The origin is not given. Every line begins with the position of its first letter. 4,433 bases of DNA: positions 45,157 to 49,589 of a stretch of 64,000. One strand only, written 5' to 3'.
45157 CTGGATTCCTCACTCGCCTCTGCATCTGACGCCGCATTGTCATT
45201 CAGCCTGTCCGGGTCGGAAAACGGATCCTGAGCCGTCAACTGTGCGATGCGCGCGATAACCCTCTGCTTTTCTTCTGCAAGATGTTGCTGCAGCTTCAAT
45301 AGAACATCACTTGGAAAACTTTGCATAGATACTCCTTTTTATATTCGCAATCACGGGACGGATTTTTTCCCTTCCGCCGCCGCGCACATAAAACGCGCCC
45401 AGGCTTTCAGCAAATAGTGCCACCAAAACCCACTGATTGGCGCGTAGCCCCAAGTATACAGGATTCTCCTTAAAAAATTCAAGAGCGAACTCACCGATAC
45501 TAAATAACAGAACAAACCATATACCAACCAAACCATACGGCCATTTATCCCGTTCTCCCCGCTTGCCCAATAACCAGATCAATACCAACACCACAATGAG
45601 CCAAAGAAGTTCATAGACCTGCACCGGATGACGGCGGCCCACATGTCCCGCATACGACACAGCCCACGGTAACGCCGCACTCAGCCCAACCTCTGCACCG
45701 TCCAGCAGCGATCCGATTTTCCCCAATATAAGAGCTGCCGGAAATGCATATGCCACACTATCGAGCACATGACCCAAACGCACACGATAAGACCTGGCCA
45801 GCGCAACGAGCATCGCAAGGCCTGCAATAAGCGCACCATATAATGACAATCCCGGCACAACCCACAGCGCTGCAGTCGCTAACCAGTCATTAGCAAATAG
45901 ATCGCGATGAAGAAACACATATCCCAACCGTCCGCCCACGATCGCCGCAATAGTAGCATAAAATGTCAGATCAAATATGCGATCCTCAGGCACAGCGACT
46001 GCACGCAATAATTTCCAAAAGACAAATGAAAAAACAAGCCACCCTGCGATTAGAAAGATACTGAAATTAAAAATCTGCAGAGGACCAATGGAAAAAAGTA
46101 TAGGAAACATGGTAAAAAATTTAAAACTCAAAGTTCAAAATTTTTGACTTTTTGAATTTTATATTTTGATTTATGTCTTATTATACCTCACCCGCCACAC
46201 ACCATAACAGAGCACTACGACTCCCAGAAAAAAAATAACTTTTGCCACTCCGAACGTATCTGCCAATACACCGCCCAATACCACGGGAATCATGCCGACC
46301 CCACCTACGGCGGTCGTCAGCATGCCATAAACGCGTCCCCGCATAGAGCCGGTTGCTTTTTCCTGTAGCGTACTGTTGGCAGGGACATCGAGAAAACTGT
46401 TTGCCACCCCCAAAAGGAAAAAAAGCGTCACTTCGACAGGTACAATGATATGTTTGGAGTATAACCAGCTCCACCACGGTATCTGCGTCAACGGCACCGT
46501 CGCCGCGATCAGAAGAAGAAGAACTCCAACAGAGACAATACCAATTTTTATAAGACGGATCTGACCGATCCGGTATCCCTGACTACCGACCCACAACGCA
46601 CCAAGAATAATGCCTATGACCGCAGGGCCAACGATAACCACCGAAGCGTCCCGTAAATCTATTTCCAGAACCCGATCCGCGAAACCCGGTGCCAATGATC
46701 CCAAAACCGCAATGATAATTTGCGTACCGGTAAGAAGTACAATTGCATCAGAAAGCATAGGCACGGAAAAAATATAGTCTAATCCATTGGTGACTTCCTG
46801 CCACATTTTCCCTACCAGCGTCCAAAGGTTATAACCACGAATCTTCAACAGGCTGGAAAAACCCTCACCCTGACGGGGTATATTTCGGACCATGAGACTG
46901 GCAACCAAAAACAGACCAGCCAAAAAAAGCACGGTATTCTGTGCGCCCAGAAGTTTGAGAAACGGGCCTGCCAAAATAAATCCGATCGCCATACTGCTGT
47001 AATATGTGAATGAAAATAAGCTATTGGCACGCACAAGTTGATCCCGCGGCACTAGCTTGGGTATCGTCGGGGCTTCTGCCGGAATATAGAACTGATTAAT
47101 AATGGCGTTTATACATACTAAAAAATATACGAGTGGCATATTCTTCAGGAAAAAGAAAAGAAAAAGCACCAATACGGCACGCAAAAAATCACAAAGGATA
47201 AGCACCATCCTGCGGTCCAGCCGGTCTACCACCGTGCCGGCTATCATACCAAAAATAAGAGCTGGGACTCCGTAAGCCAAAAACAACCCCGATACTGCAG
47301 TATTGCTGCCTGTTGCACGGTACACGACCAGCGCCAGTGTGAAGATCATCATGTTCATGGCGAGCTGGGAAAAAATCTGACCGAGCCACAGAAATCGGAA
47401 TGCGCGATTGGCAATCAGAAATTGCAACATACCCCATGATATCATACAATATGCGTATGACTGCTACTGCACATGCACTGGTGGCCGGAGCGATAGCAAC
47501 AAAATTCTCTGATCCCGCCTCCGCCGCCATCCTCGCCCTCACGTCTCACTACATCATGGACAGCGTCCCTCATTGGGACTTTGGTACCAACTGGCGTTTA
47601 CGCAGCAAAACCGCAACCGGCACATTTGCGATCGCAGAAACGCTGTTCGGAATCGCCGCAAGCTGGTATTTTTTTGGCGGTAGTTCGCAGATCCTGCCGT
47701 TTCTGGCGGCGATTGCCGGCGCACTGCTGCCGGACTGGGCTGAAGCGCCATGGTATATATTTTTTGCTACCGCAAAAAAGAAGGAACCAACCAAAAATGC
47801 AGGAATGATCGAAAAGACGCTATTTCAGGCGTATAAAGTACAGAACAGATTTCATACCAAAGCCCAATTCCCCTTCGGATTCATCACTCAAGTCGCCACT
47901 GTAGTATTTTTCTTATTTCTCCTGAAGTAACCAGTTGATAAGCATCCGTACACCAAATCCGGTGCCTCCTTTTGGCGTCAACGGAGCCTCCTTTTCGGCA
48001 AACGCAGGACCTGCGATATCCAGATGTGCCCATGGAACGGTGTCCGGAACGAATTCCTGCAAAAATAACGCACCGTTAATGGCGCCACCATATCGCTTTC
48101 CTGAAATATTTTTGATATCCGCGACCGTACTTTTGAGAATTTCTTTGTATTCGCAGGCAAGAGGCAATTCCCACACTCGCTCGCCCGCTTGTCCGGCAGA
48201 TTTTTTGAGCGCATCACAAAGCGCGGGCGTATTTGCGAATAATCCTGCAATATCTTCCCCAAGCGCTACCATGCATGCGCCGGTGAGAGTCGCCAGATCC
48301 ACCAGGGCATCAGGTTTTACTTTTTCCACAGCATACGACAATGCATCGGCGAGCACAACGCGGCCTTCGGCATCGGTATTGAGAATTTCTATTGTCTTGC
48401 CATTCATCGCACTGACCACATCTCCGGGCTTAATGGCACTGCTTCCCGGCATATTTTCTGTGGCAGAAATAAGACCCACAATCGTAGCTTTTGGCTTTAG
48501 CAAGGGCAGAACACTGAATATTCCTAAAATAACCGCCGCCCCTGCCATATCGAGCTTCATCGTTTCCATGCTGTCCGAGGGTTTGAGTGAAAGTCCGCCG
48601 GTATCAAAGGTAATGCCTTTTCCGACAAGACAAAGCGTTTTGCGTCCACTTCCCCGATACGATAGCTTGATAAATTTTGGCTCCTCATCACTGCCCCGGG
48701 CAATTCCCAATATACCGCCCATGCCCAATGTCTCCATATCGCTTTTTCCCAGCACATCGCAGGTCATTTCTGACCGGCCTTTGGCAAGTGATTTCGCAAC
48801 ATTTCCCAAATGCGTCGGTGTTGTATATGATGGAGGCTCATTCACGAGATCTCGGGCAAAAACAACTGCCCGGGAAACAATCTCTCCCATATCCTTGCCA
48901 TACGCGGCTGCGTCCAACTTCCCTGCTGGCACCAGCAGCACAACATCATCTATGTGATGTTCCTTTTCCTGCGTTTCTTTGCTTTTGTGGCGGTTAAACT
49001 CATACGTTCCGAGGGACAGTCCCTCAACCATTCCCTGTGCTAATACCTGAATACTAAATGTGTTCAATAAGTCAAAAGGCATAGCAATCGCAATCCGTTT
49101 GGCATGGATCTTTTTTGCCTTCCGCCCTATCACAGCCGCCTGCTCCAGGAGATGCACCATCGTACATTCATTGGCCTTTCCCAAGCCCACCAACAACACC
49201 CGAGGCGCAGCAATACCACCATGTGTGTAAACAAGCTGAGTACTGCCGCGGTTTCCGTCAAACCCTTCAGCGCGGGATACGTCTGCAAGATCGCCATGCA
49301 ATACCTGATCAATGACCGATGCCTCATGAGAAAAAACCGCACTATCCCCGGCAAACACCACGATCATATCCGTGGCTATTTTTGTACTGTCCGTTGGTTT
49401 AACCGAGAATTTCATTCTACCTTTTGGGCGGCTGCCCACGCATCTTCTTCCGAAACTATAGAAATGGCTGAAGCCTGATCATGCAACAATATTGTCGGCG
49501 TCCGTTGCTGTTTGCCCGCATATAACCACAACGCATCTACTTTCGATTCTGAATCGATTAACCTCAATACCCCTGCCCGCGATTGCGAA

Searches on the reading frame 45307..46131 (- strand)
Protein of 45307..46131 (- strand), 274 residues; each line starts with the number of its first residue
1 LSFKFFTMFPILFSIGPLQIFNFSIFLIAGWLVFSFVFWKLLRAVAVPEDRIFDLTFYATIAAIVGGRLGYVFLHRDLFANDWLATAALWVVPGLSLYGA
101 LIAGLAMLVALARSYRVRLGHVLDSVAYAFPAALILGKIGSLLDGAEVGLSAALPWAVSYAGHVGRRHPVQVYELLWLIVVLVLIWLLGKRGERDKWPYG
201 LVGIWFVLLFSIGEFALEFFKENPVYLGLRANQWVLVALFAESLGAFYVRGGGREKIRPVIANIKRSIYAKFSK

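Call 29: search_protein_families(library=pfam, proteins=[window:45307-46131:-], max_evalue=0.001)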
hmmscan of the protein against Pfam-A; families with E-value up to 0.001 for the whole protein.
window:45307-46131:- (274 aa): 1 family
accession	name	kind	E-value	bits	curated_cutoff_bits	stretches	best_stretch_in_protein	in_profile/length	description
PF01790.23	LGT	-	1.3e-35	123.3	24.9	1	10-246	1-237/240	Prolipoprotein diacylglyceryl transferase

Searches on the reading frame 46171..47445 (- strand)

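Call 29: search_protein_families(library=pfam, proteins=[window:46171-47445:-], max_evalue=0.001)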
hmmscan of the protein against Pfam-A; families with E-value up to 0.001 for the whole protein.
window:46171-47445:- (424 aa): 2 families
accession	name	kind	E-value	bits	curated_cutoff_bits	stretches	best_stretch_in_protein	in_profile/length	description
PF07690.21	MFS_1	-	1.1e-28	100.6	33.4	2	19-385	1-344/347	Major Facilitator Superfamily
PF05977.19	MFS_3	-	5.4e-08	32.2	27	1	12-182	8-182/524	Transmembrane secretion effector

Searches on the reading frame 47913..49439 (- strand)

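Call 29: search_protein_families(library=pfam, proteins=[window:47913-49439:-], max_evalue=0.001)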
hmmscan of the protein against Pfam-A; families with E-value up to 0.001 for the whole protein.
window:47913-49439:- (508 aa): 2 families
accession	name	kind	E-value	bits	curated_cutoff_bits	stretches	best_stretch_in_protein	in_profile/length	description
PF00883.26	Peptidase_M17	-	1.1e-120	403.1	25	1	194-501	2-310/310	Cytosol aminopeptidase family, catalytic domain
PF02789.23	Peptidase_M17_N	-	5.5e-25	88.2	23.4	1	27-154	1-128/129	Cytosol aminopeptidase family, N-terminal domain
